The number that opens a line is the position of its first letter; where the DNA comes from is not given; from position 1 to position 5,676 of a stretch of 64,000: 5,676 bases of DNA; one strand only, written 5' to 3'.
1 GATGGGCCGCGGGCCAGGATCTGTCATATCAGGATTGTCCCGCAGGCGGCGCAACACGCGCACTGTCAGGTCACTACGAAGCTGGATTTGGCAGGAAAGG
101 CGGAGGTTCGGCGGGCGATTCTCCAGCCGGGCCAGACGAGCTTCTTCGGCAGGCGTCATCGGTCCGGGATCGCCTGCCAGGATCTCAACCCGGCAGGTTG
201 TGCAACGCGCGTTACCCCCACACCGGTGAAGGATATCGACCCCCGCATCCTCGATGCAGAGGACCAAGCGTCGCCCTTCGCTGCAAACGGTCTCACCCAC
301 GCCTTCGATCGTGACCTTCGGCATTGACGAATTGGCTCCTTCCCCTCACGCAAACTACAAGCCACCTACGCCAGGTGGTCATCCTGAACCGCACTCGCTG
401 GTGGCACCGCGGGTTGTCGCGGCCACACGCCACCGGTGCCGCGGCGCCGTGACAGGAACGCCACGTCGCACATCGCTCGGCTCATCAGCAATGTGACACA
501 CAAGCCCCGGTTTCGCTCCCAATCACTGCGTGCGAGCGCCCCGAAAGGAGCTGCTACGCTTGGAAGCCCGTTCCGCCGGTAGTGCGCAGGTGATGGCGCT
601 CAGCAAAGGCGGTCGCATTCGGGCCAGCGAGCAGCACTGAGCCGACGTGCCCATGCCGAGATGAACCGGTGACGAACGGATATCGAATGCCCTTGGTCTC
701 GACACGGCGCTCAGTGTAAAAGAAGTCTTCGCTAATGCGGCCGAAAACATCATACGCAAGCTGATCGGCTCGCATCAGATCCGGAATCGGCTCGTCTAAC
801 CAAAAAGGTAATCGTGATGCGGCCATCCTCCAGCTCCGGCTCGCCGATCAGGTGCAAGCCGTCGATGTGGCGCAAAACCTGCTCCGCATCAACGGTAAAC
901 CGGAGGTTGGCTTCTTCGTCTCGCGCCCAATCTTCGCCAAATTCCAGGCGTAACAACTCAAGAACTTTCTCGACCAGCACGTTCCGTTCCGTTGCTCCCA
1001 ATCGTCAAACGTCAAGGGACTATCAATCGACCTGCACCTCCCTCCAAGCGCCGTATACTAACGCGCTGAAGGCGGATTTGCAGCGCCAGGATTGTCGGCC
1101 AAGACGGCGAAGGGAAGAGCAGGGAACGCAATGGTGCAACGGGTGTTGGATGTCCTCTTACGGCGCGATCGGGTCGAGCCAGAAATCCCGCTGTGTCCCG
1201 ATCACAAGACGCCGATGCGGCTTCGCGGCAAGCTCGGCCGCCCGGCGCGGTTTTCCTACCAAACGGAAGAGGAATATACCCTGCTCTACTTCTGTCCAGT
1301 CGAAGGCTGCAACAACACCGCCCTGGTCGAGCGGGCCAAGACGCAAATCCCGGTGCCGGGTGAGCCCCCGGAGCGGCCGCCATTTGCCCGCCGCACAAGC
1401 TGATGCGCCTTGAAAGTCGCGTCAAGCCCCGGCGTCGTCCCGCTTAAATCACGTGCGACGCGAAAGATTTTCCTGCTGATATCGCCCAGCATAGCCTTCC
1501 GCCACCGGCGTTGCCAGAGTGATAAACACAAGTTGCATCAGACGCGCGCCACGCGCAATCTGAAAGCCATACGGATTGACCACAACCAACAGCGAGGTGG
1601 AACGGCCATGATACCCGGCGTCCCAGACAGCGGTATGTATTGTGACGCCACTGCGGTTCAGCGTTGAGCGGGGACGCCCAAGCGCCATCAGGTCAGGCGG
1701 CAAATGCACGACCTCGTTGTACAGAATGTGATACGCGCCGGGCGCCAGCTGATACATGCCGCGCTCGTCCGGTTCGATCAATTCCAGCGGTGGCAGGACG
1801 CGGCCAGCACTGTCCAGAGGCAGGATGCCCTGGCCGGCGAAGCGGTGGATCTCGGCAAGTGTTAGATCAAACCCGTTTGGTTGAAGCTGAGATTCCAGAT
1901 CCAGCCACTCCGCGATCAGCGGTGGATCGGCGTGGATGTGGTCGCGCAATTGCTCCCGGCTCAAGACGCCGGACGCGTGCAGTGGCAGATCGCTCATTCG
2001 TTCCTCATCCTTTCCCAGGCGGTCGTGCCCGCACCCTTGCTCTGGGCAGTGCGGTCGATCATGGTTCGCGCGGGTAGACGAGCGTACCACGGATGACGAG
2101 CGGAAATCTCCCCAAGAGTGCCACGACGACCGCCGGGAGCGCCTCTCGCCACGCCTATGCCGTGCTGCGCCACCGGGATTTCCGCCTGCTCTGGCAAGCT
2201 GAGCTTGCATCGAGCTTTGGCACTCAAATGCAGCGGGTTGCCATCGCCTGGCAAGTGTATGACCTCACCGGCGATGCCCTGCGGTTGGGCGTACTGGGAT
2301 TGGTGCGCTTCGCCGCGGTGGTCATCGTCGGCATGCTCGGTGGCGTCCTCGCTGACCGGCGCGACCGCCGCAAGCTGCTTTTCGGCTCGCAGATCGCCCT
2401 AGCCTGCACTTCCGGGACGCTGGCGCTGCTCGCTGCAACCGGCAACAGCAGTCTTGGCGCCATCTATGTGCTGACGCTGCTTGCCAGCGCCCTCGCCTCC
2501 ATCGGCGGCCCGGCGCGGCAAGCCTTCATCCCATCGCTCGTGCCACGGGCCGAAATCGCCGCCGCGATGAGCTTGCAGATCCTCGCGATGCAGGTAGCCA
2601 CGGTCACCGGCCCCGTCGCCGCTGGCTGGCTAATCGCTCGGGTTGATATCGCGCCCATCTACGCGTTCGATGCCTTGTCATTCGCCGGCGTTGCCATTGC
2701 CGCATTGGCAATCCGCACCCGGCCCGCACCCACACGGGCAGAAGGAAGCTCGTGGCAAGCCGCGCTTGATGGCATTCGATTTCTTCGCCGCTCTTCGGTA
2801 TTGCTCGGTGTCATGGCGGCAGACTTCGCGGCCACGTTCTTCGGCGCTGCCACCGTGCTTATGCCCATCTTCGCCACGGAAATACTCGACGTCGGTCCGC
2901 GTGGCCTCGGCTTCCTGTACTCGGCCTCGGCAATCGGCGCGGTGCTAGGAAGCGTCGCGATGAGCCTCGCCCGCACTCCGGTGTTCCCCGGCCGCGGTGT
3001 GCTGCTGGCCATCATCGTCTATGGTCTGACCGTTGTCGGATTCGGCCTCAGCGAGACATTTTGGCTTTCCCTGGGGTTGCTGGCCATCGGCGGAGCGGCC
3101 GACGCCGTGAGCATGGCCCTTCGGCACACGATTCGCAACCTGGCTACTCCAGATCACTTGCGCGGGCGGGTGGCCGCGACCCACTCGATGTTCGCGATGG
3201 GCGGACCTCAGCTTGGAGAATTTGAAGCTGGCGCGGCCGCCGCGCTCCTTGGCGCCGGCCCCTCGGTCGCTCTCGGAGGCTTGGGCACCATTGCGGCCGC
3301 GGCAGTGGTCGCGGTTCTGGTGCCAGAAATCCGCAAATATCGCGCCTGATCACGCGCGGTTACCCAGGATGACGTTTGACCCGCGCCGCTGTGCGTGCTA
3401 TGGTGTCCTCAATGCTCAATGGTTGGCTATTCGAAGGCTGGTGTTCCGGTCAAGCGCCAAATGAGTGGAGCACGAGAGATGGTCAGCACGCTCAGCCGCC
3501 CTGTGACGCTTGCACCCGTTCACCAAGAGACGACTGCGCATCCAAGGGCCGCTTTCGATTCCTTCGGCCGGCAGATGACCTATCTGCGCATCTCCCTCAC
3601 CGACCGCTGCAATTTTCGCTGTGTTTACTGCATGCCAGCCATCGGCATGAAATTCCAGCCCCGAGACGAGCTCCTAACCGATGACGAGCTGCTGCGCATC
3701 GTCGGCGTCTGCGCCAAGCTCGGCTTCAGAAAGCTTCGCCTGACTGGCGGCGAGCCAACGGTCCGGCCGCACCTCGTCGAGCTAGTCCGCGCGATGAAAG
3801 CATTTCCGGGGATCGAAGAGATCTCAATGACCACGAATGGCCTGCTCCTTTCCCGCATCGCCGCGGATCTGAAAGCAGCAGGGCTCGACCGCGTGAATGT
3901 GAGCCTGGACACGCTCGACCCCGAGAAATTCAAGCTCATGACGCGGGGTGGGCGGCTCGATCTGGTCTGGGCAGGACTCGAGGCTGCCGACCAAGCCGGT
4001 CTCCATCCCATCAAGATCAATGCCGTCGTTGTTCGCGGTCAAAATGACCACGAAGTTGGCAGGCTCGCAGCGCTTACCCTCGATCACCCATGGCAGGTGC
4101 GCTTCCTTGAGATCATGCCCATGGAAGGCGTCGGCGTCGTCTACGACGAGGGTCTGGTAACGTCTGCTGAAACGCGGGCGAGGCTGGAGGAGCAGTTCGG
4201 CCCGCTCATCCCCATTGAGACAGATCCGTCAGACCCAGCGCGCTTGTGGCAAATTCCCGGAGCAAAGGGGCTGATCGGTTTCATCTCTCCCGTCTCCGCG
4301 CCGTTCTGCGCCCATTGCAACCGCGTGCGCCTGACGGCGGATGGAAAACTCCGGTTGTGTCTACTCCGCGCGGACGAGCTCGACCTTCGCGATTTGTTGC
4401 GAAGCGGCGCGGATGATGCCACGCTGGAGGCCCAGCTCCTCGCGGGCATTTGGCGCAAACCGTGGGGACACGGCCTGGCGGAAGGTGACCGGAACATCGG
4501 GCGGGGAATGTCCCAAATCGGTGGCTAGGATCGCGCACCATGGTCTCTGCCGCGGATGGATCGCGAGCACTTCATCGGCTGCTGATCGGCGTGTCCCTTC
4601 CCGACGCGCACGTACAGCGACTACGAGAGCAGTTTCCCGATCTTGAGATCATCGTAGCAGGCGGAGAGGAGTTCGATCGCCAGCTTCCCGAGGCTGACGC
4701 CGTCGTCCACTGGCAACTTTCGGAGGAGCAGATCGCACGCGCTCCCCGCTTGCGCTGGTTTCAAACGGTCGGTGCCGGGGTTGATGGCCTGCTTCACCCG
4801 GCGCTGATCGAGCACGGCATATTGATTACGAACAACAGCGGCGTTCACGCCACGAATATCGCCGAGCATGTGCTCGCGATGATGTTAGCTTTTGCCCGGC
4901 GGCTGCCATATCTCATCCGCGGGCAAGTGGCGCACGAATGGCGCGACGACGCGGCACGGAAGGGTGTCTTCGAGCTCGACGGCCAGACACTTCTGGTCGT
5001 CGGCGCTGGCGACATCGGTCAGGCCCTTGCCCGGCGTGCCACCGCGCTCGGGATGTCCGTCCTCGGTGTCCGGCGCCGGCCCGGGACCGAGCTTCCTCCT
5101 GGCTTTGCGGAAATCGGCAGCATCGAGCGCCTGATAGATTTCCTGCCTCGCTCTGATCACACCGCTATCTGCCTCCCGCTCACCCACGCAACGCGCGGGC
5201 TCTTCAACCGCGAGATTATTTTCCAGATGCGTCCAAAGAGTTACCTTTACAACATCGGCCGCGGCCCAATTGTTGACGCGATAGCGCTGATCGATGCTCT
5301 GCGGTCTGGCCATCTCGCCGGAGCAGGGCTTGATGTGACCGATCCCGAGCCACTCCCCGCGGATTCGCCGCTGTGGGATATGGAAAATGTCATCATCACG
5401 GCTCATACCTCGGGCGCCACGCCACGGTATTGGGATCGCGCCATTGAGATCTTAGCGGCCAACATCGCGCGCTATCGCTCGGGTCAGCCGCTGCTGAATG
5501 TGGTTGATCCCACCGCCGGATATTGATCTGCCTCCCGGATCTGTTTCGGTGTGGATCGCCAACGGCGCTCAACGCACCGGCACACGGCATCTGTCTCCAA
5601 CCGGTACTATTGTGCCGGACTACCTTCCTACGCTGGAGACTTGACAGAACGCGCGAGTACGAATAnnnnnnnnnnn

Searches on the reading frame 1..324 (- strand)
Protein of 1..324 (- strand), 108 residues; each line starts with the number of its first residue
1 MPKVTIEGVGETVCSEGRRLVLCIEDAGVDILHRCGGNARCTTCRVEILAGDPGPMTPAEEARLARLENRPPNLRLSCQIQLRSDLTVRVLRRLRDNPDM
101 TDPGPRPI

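Call 48: search_protein_families(library=pfam, proteins=[window:1-324:-], max_evalue=0.001)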
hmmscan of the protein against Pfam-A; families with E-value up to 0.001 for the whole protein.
window:1-324:- (108 aa): 1 family
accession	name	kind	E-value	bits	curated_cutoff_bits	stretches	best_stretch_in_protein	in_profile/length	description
PF00111.32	Fer2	-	1.4e-10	41.4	21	1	4-82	1-76/77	2Fe-2S iron-sulfur cluster binding domain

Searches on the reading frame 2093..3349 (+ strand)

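Call 48: search_protein_families(library=pfam, proteins=[window:2093-3349:+], max_evalue=0.001)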
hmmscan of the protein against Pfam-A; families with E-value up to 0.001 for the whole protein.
window:2093-3349:+ (418 aa): 2 families
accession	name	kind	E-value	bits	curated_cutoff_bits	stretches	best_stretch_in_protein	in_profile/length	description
PF05977.19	MFS_3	-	6.7e-46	157.3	27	1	21-407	3-391/524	Transmembrane secretion effector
PF07690.21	MFS_1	-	1.1e-24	87.5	33.4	2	38-290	6-255/347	Major Facilitator Superfamily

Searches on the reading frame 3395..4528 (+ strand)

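Call 48: search_protein_families(library=pfam, proteins=[window:3395-4528:+], max_evalue=0.001)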
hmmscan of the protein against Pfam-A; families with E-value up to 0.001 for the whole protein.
window:3395-4528:+ (377 aa): 3 families
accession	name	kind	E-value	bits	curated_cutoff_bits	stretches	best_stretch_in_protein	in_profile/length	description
PF06463.18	Mob_synth_C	-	1.7e-35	122.2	37.4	1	234-359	2-126/128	Molybdenum Cofactor Synthesis C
PF04055.27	Radical_SAM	-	2e-35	122.8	29.5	1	66-226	1-164/166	Radical SAM superfamily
PF13353.11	Fer4_12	-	2.8e-06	28.1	22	1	70-172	13-114/137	4Fe-4S single cluster domain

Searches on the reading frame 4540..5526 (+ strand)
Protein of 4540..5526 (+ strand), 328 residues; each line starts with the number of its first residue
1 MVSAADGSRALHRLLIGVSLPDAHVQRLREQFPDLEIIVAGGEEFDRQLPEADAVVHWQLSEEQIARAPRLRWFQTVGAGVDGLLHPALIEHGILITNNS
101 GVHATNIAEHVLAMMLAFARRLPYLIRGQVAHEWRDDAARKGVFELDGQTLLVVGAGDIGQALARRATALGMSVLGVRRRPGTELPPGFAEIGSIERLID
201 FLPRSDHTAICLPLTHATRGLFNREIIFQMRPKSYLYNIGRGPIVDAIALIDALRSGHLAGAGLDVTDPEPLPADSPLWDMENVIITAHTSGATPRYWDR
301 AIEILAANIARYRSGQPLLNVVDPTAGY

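Call 48: search_protein_families(library=pfam, proteins=[window:4540-5526:+], max_evalue=0.001)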
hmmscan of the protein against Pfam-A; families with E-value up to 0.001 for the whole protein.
window:4540-5526:+ (328 aa): 2 families
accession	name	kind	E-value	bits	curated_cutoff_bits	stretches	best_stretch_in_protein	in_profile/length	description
PF02826.25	2-Hacid_dh_C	-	4e-50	170.1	25.1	1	112-290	1-177/178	D-isomer specific 2-hydroxyacid dehydrogenase, NAD binding domain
PF00389.36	2-Hacid_dh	-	2.5e-13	50.3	24.6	1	21-322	8-133/134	D-isomer specific 2-hydroxyacid dehydrogenase, catalytic domain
